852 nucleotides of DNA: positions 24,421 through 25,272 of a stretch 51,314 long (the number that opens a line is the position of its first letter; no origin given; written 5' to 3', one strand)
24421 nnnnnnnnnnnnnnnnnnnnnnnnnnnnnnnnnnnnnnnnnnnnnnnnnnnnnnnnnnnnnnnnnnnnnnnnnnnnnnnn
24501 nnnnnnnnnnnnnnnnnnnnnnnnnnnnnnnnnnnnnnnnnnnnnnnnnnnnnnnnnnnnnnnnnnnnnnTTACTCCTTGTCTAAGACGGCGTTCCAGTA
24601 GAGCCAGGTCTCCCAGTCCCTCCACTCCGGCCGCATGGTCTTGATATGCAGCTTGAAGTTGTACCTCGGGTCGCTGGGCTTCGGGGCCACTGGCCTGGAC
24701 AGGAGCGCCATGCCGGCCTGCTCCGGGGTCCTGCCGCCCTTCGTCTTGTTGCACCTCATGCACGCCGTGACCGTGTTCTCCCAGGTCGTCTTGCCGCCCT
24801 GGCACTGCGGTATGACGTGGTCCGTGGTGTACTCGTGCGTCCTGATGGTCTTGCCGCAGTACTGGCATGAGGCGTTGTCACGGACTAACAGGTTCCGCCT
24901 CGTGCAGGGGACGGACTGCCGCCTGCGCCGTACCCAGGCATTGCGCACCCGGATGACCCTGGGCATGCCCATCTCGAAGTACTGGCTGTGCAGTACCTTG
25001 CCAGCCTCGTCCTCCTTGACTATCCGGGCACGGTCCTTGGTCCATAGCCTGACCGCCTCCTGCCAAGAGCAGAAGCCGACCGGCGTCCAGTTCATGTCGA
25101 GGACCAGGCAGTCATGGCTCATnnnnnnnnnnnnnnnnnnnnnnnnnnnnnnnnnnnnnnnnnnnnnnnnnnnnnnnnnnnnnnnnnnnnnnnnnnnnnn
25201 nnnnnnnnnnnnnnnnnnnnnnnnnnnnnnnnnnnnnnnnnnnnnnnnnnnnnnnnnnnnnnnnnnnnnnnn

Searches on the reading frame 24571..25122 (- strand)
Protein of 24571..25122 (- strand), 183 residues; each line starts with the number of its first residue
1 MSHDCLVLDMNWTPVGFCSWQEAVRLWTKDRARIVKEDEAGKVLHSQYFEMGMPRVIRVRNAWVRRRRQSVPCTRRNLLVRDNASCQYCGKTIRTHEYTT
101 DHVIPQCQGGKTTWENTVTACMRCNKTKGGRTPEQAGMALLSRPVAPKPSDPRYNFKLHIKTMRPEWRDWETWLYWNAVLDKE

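Call 25: search_protein_families(library=pfam, proteins=[window:24571-25122:-], max_evalue=0.01)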
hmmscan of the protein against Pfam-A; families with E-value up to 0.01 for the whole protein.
window:24571-25122:- (183 aa): 3 families
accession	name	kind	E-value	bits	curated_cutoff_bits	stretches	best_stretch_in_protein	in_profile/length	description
PF14279.12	HNH_5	-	2.8e-17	62.8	27.5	1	86-140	1-55/56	HNH endonuclease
PF01844.29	HNH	-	7.1e-14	52.1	21.4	1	86-129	1-45/47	HNH endonuclease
PF13395.12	HNH_4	-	4.3e-05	23.8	22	1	86-133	1-53/54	HNH endonuclease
